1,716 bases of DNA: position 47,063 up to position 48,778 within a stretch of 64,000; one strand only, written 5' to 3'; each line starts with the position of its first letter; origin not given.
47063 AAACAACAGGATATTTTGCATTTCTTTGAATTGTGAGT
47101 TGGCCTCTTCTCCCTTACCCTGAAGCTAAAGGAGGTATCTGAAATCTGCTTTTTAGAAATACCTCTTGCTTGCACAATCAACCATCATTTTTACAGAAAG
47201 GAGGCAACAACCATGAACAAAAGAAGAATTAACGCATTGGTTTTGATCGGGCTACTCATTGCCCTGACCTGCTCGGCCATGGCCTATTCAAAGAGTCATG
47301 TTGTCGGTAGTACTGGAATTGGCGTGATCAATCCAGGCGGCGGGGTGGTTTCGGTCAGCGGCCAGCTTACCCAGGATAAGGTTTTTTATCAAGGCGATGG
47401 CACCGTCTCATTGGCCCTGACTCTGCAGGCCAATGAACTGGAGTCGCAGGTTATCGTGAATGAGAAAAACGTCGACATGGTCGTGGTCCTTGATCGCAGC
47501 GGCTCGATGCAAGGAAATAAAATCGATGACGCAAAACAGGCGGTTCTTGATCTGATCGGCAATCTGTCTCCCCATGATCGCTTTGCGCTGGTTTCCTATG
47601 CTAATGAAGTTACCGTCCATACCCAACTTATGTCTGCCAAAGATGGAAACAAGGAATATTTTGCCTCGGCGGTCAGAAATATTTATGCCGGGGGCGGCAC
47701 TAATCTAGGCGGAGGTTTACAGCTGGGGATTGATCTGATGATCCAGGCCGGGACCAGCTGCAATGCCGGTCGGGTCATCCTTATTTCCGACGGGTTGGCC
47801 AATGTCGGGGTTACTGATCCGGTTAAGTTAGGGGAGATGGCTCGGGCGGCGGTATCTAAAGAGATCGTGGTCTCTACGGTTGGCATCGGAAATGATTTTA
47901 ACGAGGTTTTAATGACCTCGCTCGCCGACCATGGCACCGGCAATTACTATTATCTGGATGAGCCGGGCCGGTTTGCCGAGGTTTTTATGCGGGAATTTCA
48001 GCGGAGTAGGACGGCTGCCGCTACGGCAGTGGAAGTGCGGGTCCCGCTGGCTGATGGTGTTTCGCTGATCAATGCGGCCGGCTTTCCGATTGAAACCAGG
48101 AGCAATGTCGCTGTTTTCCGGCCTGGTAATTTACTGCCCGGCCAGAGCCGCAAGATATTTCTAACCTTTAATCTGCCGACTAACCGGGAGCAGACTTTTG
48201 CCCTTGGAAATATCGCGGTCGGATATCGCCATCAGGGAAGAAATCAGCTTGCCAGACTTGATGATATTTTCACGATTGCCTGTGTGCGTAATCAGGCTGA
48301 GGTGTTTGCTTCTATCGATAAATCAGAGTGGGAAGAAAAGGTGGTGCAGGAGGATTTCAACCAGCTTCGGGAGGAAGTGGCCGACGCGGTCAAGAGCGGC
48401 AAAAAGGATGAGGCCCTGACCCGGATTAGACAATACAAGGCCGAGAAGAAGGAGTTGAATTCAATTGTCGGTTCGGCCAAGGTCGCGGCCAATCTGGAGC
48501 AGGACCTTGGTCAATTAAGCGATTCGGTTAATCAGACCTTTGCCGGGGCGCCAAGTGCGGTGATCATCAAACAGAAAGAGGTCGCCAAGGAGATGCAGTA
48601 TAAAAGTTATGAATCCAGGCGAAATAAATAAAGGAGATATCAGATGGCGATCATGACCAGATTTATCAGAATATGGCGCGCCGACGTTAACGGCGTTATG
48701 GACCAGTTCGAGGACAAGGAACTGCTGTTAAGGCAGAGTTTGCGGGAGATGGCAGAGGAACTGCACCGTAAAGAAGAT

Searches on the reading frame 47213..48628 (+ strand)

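Call 79: search_protein_families(library=pfam, proteins=[window:47213-48628:+], max_evalue=0.001)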
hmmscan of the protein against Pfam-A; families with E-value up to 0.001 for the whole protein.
window:47213-48628:+ (472 aa): 4 families
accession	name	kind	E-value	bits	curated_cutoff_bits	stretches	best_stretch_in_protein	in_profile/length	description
PF00092.34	VWA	-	1.7e-23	84.2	23.8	1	88-253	1-167/174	von Willebrand factor type A domain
PF13519.12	VWA_2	-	1.1e-17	65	27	1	89-194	1-106/107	von Willebrand factor type A domain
PF13768.12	VWA_3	-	2e-11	44.6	27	1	88-246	2-154/155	von Willebrand factor type A domain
PF05762.20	VWA_CoxE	-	2.1e-05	24.5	26.4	1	84-197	54-162/222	VWA domain containing CoxE-like protein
